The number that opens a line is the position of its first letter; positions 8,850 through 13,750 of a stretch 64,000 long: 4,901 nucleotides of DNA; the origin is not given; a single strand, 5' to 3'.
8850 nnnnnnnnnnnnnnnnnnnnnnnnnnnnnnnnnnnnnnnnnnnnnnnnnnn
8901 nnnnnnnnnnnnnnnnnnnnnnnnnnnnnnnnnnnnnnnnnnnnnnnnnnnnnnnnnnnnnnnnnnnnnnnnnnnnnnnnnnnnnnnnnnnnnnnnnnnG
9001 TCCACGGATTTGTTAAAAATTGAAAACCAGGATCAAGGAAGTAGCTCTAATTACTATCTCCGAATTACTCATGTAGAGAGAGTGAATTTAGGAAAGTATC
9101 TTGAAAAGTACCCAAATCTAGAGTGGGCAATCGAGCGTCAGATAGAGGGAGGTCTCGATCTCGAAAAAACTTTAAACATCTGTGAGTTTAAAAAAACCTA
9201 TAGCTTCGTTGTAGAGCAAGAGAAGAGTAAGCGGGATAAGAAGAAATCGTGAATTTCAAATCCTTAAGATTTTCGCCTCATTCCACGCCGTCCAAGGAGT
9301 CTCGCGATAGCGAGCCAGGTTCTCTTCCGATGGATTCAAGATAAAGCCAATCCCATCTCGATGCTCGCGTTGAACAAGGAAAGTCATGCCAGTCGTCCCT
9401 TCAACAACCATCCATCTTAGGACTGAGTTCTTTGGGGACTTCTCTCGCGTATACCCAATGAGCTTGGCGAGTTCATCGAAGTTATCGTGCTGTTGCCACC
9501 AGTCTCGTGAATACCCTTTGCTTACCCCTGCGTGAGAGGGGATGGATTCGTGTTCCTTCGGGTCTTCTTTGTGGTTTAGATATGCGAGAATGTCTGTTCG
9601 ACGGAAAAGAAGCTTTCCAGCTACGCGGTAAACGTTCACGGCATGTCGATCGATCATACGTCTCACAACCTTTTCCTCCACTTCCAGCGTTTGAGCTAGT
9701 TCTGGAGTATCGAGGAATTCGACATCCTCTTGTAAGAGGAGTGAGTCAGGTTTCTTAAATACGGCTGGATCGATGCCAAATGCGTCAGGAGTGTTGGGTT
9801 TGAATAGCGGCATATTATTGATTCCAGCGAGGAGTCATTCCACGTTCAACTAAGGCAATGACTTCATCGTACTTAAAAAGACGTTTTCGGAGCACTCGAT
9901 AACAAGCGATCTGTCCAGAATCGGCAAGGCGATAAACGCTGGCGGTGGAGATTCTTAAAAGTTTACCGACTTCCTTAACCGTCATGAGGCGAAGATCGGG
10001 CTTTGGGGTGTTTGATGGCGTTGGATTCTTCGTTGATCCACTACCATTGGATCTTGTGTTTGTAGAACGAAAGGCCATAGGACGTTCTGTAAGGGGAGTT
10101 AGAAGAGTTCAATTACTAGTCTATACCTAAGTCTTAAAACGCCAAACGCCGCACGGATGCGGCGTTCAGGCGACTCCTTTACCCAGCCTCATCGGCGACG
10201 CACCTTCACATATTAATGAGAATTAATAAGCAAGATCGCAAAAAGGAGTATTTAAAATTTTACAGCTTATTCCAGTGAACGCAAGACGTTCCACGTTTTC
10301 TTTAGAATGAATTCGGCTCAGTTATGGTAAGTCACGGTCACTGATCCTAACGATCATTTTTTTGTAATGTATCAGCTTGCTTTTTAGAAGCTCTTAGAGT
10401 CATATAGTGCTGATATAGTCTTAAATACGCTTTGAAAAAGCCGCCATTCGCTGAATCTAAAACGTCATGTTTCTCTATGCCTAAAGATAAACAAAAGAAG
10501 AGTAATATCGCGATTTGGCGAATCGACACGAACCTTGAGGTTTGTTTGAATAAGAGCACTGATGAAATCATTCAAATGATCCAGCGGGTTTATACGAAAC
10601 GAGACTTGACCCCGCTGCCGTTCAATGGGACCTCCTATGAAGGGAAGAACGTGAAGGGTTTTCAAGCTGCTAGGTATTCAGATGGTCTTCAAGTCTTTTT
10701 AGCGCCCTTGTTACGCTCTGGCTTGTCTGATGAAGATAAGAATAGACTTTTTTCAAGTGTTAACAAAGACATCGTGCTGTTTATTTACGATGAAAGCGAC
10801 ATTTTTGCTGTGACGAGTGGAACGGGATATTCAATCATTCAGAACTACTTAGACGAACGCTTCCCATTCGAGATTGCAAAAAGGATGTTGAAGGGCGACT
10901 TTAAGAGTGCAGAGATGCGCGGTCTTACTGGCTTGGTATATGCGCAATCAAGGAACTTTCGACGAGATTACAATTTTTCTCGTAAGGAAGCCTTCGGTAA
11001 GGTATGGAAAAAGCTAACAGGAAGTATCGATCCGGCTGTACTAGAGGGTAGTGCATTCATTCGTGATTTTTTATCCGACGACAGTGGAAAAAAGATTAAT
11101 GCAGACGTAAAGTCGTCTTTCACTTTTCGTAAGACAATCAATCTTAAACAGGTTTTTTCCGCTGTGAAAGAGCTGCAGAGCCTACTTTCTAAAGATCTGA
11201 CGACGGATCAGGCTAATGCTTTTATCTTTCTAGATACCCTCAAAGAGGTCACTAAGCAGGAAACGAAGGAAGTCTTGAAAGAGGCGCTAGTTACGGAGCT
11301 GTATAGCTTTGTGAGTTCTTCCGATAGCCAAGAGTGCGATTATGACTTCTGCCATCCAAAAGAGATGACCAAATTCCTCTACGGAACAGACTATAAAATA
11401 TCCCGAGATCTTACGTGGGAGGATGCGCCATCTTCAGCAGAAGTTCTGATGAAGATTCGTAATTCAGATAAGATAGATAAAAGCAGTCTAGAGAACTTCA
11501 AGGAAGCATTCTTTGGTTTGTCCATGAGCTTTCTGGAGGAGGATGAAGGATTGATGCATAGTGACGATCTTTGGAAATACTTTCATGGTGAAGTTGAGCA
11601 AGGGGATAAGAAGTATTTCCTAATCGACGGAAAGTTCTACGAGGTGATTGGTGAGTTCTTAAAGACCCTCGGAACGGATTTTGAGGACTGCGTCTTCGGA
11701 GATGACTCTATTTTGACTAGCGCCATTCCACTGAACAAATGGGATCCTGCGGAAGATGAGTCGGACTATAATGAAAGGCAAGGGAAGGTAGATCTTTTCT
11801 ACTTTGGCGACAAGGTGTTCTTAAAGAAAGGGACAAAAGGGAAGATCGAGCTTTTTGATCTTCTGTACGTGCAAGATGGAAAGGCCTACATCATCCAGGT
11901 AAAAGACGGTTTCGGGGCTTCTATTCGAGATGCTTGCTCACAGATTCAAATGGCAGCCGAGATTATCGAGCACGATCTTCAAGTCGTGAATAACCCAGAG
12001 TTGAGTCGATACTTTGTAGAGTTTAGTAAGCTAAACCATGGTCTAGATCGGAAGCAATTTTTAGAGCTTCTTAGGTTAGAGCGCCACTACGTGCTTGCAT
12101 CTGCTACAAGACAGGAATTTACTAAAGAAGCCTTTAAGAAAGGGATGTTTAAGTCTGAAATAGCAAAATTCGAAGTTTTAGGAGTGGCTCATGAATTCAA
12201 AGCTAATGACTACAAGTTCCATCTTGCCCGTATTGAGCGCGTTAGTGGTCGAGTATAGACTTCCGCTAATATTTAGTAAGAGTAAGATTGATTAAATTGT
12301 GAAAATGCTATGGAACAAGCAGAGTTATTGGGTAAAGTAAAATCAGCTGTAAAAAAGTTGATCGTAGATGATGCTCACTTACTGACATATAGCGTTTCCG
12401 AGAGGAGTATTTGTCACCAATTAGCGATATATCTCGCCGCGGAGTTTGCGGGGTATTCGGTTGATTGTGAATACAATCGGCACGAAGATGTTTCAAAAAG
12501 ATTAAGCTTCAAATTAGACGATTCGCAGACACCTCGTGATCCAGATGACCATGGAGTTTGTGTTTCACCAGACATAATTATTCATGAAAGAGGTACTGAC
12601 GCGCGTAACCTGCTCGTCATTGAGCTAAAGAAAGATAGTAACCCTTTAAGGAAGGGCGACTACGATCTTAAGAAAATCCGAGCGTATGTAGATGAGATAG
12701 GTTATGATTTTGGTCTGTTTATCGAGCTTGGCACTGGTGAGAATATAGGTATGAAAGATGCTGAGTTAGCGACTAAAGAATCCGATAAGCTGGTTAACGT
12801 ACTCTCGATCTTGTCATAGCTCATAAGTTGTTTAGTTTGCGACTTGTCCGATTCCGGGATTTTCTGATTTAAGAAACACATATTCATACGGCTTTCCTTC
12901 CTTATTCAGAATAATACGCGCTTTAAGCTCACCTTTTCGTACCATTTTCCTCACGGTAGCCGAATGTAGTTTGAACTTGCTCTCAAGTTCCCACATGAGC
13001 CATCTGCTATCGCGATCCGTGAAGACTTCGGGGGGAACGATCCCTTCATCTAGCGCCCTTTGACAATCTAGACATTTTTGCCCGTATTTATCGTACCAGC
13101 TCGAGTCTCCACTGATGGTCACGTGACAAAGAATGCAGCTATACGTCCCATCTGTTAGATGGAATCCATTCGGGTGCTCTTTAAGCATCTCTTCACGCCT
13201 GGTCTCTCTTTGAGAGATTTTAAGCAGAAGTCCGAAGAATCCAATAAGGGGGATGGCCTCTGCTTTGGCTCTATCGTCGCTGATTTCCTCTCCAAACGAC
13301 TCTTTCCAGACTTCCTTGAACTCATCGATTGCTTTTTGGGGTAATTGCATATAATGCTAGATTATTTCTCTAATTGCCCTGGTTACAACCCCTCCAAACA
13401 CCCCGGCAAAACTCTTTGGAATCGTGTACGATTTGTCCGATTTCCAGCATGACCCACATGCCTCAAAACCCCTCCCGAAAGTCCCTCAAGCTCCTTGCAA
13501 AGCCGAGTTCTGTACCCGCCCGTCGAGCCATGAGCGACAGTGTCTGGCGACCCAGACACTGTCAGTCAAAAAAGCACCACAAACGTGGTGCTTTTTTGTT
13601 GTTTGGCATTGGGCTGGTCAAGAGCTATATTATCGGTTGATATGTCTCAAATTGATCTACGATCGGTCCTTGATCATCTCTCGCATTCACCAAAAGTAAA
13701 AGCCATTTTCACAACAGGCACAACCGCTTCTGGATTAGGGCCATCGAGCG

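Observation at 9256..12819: Candidate undescribed system: DUF6119/TIGR04141-like protein and a small PD-(D/E)xK protein, facing tandem excisionase-type HTH genes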

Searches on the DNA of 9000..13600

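Call 104: search_rna_families(source=window, start=9000, end=13600, threshold=evalue, max_evalue=1)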
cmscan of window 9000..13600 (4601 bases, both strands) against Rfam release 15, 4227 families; matches with E-value up to 1: 2.
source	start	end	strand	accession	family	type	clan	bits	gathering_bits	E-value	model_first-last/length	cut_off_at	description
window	13536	13600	+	RF02432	SpF25_sRNA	Gene; sRNA;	-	25.9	48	0.42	1-102/102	no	Streptococcus sRNA SpF25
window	9164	9299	-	RF02189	ST7-OT4_3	Gene; lncRNA;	-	17.1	50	0.94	172-302/302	no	ST7 overlapping transcript 4 conserved region 3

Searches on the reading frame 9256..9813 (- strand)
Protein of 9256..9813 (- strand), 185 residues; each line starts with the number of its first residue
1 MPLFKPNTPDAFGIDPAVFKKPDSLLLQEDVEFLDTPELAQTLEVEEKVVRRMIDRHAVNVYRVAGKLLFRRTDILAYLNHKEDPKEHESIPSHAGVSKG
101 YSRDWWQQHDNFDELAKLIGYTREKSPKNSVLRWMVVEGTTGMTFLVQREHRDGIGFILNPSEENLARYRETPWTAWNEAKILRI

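Call 3: search_protein_families(library=pfam, proteins=[window:9256-9813:-], max_evalue=0.01)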
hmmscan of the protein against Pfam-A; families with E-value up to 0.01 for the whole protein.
window:9256-9813:- (185 aa): 1 family
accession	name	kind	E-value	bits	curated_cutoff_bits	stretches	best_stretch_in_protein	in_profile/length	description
PF12728.13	HTH_17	-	7.8e-07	29.7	27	1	33-80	1-48/51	Helix-turn-helix domain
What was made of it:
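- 9256..9813 (-): HTH_17 protein of 185 aa with an uncharacterised C-terminal half. Pfam HTH_17, 29.7 bits against a cutoff of 27 (call 3).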

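Call 4: search_protein_families(library=ncbifam, proteins=[window:9256-9813:-], max_evalue=0.01)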
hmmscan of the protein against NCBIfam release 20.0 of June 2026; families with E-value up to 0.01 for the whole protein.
window:9256-9813:- (185 aa): 2 families
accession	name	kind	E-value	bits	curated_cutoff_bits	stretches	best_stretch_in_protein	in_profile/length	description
TIGR01764.1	excise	domain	0.00022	21.5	28.8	1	36-79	4-47/49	excisionase family DNA-binding protein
NF047737.1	antiphage_MADS1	equivalog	0.0011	19.1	80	1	33-75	3-45/49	methylation-associated defense system helix-turn-helix domain-containing protein MAD1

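Call 5: search_protein_families(library=padloc, proteins=[window:9256-9813:-], max_evalue=0.01)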
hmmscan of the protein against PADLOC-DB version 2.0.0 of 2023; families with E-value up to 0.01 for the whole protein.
window:9256-9813:- (185 aa): 0 families

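Call 59: search_protein_families(library=phrogs, proteins=[window:9256-9813:-], max_evalue=0.001)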
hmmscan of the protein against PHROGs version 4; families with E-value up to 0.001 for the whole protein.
window:9256-9813:- (185 aa): 0 families

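Call 76: search_protein_families(library=pfam, proteins=[window:9256-9810:-], max_evalue=1)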
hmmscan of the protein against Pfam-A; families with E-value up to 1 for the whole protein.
window:9256-9810:- (184 aa): 2 families
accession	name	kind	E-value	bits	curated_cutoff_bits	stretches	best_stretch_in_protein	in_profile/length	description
PF12728.13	HTH_17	-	7.7e-07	29.7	27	1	32-79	1-48/51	Helix-turn-helix domain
PF21531.3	Rv2175c_wHTH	-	0.026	14.9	27.1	1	25-66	8-49/57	DNA-binding protein Rv2175c, wHTH domain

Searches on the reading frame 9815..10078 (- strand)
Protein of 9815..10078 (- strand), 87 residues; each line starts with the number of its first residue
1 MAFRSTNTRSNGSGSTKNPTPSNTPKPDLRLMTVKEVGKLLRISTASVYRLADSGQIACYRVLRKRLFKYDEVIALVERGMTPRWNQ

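Call 3: search_protein_families(library=pfam, proteins=[window:9815-10078:-], max_evalue=0.01)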
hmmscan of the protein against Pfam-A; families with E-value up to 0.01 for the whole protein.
window:9815-10078:- (87 aa): 1 family
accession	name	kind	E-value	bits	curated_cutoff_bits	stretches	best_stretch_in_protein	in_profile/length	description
PF12728.13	HTH_17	-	1e-10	42.1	27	1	31-80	1-50/51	Helix-turn-helix domain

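Call 4: search_protein_families(library=ncbifam, proteins=[window:9815-10078:-], max_evalue=0.01)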
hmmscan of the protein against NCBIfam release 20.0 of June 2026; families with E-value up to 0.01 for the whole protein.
window:9815-10078:- (87 aa): 3 families
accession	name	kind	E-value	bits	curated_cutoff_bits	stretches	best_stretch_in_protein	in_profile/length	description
TIGR01764.1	excise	domain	2.8e-09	37.2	28.8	1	31-78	1-48/49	excisionase family DNA-binding protein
NF047737.1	antiphage_MADS1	equivalog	1.5e-06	28.3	80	1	30-73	2-45/49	methylation-associated defense system helix-turn-helix domain-containing protein MAD1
NF033787.1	HTH_BldC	subfamily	0.00046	20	77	1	30-76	1-48/49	BldC family transcriptional regulator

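Call 5: search_protein_families(library=padloc, proteins=[window:9815-10078:-], max_evalue=0.01)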
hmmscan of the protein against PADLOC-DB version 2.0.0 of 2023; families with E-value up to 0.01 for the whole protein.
window:9815-10078:- (87 aa): 2 families
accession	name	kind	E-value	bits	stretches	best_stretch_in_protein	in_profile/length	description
PDLC04133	mad1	-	6.2e-06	24.4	1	30-77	4-51/60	mads_1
PDLC03348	MTase_II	-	0.00065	16.3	1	28-79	7-59/727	Type II methyltransferase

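Call 59: search_protein_families(library=phrogs, proteins=[window:9815-10078:-], max_evalue=0.001)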
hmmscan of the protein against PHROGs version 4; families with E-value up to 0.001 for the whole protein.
window:9815-10078:- (87 aa): 1 family
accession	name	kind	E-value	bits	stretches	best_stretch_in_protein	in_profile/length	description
phrog_66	-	integration and excision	7.5e-08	33.4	1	17-84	79-147/412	excisionase and transcriptional regulator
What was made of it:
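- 9815..10078 (-): HTH_17 / excisionase-family small DNA-binding protein, 87 aa. The Mad1 model scores only 28 bits against a cutoff of 80 (calls 3, 4, 59).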

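Call 66: list_cluster_members(proteins=[P0001, P0121, window:9815-10078:-, window:7726-9252:+])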
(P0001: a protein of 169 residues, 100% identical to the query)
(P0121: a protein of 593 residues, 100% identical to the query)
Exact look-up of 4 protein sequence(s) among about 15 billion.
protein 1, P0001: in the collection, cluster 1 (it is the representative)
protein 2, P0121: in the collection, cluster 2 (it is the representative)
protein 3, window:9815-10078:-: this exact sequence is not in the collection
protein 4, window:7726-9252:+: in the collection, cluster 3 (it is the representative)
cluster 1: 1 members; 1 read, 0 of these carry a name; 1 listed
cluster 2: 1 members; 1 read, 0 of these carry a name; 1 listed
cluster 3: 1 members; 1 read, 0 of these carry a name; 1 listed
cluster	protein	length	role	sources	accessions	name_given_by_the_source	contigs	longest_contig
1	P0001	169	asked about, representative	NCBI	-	-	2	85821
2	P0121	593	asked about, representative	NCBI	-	-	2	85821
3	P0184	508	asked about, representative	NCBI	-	-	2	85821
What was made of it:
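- Tried and rejected: The cluster look-up of window proteins returned no organism name or accession (call 66).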
